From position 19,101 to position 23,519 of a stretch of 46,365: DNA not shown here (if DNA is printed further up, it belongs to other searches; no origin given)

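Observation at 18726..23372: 1373-aa double-activase / dehydratase-like fusion behind a 525-nt leader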

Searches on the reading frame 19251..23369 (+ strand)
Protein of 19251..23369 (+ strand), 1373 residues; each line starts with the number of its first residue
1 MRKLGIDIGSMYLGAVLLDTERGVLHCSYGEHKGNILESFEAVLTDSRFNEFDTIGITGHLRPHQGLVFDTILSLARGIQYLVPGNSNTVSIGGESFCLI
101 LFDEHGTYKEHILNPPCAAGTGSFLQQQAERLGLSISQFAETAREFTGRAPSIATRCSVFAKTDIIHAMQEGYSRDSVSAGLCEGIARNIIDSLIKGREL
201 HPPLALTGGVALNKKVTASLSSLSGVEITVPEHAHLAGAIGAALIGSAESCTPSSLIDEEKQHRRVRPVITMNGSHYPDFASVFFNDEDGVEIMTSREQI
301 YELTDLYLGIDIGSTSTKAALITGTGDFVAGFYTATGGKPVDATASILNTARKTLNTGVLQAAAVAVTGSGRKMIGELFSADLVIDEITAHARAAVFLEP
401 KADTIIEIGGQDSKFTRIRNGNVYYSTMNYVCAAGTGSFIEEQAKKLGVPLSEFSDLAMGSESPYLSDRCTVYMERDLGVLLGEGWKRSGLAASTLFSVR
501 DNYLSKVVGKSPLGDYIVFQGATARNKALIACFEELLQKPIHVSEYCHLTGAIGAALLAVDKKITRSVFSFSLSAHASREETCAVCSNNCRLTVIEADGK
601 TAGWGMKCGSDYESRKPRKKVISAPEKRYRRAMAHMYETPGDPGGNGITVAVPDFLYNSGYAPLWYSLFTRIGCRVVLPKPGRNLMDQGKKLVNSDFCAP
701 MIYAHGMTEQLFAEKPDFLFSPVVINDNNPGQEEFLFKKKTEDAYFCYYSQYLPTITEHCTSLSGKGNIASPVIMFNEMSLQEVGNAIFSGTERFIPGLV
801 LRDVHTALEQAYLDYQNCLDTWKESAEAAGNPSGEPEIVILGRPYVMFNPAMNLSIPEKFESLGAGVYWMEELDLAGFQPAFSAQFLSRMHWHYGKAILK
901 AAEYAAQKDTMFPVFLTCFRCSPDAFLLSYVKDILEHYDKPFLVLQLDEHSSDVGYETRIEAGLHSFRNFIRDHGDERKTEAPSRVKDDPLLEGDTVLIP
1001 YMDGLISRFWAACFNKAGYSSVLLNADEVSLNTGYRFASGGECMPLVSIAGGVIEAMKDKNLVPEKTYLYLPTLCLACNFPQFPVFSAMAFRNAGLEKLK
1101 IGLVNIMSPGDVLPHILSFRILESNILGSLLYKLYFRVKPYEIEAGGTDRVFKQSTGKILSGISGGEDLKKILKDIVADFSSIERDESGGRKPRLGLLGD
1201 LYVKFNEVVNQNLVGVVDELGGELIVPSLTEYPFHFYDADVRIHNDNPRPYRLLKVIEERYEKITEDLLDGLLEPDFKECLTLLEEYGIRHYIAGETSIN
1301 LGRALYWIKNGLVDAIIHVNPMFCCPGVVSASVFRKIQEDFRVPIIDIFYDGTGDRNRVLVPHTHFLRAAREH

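Call 6: search_protein_families(library=pfam, proteins=[window:19251-23369:+])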
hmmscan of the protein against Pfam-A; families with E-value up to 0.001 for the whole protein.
window:19251-23369:+ (1373 aa): 2 families
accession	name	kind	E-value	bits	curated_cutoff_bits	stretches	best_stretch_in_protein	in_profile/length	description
PF01869.26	BcrAD_BadFG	-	3.5e-67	227.2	31.5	2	308-559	1-271/271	BadF/BadG/BcrA/BcrD ATPase family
PF09989.15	DUF2229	-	5.3e-34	118.2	29.4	1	649-871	1-216/218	CoA enzyme activase uncharacterised domain (DUF2229)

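Call 7: search_protein_families(library=ncbifam, proteins=[window:19251-23369:+])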
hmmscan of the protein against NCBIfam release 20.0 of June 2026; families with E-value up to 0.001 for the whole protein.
window:19251-23369:+ (1373 aa): 6 families
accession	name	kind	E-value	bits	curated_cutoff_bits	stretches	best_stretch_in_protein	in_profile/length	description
TIGR00241.1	CoA_E_activ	domain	2.9e-84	282.5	125.4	2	307-558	2-248/248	acyl-CoA dehydratase activase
TIGR03286.1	methan_mark_15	hypoth_equivalog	1.8e-58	198.5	455.75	2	304-560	143-402/404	methanogenesis marker 15 protein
TIGR03192.1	benz_CoA_bzdQ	equivalog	3e-32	112.3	380.2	2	71-247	110-287/293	benzoyl-CoA reductase, bzd-type, subunit Q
TIGR02259.1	benz_CoA_red_A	equivalog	6.4e-30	104.3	578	2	361-554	229-427/432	benzoyl-CoA reductase subunit A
TIGR02261.1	benz_CoA_red_D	equivalog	1.3e-27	96.7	312.85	2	41-246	54-262/262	benzoyl-CoA reductase subunit D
NF009842.0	PRK13317.1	equivalog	0.00087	18.7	234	0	308-398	5-87/277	type II pantothenate kinase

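Call 13: find_related_loci(query=window:19251-23369:+, collection=genome_contigs, flank=6000)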
Query window:19251-23369:+ (1373 aa) in genome_contigs; peptide patterns used: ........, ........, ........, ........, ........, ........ (x = any residue, [..] = any of these).
103 stretches matched a pattern; 40 encode a relative of the query (tblastn E <= 1e-3); 35 distinct loci.
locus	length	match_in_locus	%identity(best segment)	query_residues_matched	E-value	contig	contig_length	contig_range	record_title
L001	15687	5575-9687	56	1-1368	0e+0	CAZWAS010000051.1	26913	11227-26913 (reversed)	MAG TPA_asm: uncultured Spirochaetales bacterium isolate binchicken_co135_55 genome assembly, contig: NODE_3234_length_2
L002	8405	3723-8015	55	1-1368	0e+0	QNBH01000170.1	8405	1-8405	MAG: Spirochaetes bacterium isolate B32_G16 B32_Guay16_scaffold_07274, whole genome shotgun sequence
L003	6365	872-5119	53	1-1368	0e+0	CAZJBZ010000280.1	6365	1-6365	MAG TPA_asm: uncultured Spirochaetales bacterium isolate SRP141376_co4_201 genome assembly, contig: NODE_19720_length_63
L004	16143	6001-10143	54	1-1372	0e+0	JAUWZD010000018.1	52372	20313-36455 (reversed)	MAG: Spirochaetales bacterium isolate CSMAG_2727 CSMAG_2727_k141_903364_length_52372_cov_14.8708, whole genome shotgun s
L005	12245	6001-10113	53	1-1367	0e+0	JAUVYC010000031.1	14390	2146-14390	MAG: Spirochaetota bacterium isolate CSMAG_1232 CSMAG_1232_k141_1114581_length_14390_cov_6.9907, whole genome shotgun se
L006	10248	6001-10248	53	1-1368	0e+0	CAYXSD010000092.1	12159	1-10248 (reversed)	MAG TPA_asm: uncultured Spirochaetales bacterium isolate binchicken_co8_323 genome assembly, contig: NODE_9806_length_12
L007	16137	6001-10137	54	1-1368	0e+0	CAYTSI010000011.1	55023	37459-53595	MAG TPA_asm: uncultured Spirochaetales bacterium isolate binchicken_co8_284 genome assembly, contig: NODE_477_length_550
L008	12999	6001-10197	53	1-1371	0e+0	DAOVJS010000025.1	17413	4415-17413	MAG TPA_asm: Spirochaetota bacterium isolate CSMAG_1399 CSMAG_1399_k141_841881_length_17413_cov_21.7406, whole genome sh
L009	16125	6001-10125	53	1-1368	0e+0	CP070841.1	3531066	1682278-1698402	MAG: Spirochaetota bacterium isolate bin100 chromosome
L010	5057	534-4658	53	1-1370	0e+0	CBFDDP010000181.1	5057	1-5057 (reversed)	MAG TPA_asm: uncultured bacterium isolate SRR26215674_binner13_Refined_32 genome assembly, contig: ERZ25073485.18687, wh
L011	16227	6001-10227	54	1-1372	0e+0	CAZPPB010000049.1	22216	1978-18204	MAG TPA_asm: uncultured Spirochaetaceae bacterium isolate binchicken_co129_744 genome assembly, contig: NODE_6546_length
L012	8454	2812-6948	53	1-1367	0e+0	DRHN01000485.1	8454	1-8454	MAG TPA_asm: Spirochaetes bacterium isolate HyVt-370 HyVt-370_k145_89200, whole genome shotgun sequence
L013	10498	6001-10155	53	1-1368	0e+0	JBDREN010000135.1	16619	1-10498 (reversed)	MAG: Elusimicrobiota bacterium isolate MEGAHIT-group-1.316 k141_399190, whole genome shotgun sequence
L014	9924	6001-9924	52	1-1276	0e+0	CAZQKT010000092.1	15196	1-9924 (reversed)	MAG TPA_asm: uncultured Spirochaetales bacterium isolate binchicken_co8_381 genome assembly, contig: NODE_6958_length_15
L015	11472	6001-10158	49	1-1368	0e+0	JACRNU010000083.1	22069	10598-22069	MAG: Elusimicrobia bacterium isolate NC_groundwater_1943_Pr3_S-0.2um_66_9 scaffold_449152, whole genome shotgun sequence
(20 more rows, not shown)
